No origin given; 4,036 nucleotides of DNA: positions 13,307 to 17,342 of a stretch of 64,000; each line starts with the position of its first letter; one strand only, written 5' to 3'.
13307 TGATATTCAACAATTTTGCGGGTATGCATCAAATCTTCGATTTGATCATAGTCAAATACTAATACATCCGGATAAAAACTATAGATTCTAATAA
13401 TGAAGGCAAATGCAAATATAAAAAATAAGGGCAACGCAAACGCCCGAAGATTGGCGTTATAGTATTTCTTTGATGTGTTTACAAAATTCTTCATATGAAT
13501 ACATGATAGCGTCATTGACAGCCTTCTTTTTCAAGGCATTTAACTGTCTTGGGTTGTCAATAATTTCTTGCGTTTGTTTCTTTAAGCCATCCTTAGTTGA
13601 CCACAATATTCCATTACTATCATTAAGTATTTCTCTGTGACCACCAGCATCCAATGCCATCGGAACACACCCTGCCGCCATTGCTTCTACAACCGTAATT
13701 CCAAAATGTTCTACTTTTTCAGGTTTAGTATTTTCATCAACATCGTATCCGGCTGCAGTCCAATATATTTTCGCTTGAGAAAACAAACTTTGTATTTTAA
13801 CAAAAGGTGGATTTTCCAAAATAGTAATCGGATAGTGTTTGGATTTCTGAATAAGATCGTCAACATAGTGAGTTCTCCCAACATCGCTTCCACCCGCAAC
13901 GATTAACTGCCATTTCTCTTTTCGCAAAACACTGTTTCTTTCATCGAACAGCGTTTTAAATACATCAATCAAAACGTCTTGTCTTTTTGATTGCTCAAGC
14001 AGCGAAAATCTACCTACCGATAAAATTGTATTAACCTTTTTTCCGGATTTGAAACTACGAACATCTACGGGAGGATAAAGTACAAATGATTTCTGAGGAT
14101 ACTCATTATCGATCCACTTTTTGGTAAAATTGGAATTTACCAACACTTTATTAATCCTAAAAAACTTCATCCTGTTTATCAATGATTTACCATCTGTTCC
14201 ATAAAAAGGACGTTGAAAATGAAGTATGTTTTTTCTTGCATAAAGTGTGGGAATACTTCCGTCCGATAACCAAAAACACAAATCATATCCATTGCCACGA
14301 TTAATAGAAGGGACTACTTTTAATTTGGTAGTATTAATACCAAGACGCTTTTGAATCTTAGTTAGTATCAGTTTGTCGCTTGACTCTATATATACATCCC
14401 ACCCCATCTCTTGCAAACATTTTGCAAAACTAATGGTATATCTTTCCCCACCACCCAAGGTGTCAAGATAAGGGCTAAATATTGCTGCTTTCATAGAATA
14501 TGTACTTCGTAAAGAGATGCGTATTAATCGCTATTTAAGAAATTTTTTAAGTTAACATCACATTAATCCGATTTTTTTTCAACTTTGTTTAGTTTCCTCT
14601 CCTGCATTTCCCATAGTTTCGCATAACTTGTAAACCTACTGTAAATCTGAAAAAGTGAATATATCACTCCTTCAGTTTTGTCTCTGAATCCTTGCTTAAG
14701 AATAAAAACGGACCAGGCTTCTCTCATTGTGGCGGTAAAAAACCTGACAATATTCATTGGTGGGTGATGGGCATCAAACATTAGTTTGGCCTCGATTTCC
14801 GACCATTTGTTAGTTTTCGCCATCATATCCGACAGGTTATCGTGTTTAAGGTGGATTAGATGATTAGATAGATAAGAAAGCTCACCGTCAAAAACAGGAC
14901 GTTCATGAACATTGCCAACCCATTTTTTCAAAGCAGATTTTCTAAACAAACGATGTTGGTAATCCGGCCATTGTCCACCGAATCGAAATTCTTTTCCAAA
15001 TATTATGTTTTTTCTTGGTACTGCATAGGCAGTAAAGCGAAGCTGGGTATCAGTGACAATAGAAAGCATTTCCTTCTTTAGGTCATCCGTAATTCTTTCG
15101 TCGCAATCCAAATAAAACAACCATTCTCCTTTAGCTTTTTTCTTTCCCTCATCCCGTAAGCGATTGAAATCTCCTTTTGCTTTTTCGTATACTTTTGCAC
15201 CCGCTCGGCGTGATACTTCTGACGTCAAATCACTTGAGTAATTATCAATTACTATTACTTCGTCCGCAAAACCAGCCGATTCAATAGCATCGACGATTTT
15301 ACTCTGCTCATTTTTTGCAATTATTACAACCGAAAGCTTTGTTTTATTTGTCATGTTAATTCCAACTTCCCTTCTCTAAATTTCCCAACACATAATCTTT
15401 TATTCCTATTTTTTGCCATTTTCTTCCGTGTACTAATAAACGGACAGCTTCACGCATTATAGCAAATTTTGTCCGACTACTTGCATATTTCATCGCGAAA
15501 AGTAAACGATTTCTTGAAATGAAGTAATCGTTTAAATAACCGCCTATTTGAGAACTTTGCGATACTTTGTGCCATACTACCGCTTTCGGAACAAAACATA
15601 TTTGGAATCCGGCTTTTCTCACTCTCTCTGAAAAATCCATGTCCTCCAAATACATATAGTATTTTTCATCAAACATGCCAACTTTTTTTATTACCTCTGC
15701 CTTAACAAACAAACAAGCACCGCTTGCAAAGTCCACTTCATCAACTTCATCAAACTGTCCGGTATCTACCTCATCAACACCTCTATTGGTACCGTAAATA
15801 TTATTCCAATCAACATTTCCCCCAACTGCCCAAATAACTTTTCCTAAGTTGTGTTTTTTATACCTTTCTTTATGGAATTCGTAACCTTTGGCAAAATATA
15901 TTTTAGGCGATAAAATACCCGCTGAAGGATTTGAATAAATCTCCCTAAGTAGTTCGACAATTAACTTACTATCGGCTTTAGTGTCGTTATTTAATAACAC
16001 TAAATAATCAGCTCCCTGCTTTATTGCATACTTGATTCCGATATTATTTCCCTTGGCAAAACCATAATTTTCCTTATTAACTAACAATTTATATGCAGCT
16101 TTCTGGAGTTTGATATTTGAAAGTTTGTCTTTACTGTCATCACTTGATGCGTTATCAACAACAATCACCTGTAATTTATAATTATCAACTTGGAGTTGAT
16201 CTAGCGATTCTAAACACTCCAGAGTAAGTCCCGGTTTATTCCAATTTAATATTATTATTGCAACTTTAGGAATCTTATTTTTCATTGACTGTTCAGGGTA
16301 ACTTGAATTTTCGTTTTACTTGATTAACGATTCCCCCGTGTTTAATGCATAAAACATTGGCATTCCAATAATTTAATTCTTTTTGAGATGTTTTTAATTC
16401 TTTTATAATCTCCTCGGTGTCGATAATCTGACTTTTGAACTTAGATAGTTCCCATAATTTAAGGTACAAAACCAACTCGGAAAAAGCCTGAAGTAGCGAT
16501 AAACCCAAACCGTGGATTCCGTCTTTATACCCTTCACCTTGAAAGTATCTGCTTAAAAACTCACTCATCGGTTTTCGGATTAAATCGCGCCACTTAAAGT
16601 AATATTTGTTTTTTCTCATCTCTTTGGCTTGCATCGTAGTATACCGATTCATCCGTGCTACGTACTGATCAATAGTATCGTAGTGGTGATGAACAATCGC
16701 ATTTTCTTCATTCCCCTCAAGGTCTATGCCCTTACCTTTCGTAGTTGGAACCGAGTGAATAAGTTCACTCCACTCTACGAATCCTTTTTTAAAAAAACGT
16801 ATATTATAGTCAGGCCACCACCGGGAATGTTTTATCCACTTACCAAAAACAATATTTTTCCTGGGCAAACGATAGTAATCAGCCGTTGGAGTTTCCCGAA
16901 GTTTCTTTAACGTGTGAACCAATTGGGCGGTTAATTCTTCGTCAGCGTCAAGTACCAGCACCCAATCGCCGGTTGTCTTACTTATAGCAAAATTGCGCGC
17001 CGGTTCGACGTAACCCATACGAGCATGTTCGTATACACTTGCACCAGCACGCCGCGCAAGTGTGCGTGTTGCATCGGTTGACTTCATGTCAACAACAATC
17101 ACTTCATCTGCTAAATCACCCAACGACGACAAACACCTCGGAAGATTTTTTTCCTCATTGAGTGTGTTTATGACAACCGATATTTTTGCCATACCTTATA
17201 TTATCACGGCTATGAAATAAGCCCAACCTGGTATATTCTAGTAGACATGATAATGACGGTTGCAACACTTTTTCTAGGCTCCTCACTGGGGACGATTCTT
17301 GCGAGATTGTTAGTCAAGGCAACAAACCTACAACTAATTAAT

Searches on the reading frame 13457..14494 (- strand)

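Call 10: search_protein_families(library=pfam, proteins=[window:13457-14494:-], max_evalue=0.001)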
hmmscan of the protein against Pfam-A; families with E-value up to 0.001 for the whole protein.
window:13457-14494:- (345 aa): 3 families
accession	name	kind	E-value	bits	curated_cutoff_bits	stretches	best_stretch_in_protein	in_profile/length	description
PF00534.26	Glycos_transf_1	-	1.3e-17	64.3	26.4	1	149-325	10-169/172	Glycosyl transferases group 1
PF13692.12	Glyco_trans_1_4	-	8.2e-11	42.8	27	1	155-311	2-139/142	Glycosyl transferases group 1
PF13439.12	Glyco_transf_4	-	6.7e-05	23.4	28.5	0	14-36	2-24/170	Glycosyltransferase Family 4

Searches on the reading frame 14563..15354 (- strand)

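Call 63: search_protein_families(library=pfam, proteins=[window:14563-15354:-], max_evalue=0.001)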
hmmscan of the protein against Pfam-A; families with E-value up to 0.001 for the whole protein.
window:14563-15354:- (263 aa): 2 families
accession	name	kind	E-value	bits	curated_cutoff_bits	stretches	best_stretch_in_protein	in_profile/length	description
PF00535.33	Glycos_transf_2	-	1.9e-13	51.2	23.3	1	8-124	1-127/168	Glycosyl transferase family 2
PF10111.15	Glyco_tranf_2_2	-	2.4e-06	27.7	27.3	1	8-106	1-112/276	Glycosyltransferase like family 2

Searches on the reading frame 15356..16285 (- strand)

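Call 63: search_protein_families(library=pfam, proteins=[window:15356-16285:-], max_evalue=0.001)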
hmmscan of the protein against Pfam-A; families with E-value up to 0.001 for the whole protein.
window:15356-16285:- (309 aa): 5 families
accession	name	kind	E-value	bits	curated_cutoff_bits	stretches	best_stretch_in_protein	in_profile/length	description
PF00535.33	Glycos_transf_2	-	2.9e-14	53.8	23.3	1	10-145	2-131/168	Glycosyl transferase family 2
PF13641.12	Glyco_tranf_2_3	-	1e-13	52.3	27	1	6-243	1-215/230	Glycosyltransferase like family 2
PF13632.12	Glyco_trans_2_3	-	2.3e-06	28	27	1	180-251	65-129/198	Glycosyl transferase family group 2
PF10111.15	Glyco_tranf_2_2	-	1.6e-05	25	27.3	1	36-228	28-205/276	Glycosyltransferase like family 2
PF13506.12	Glyco_transf_21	-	0.00051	20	21.7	0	181-244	96-159/174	Glycosyl transferase family 21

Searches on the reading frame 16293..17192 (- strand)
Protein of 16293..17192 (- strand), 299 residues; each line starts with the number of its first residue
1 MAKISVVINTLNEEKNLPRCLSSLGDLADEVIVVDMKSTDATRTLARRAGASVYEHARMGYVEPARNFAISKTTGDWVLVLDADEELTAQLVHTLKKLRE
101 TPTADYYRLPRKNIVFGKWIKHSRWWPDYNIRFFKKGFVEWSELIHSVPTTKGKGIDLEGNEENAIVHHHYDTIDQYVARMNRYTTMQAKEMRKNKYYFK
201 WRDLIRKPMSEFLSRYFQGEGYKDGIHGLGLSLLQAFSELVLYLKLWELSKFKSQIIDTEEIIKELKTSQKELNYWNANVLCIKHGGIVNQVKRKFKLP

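Call 63: search_protein_families(library=pfam, proteins=[window:16293-17192:-], max_evalue=0.001)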
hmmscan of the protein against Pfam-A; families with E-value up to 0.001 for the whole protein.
window:16293-17192:- (299 aa): 2 families
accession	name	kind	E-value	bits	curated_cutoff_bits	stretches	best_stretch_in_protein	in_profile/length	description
PF00535.33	Glycos_transf_2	-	5.9e-21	75.5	23.3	1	5-137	1-141/168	Glycosyl transferase family 2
PF13704.12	Glyco_tranf_2_4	-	6e-06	27.1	27.5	1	12-88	2-85/98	Glycosyl transferase family 2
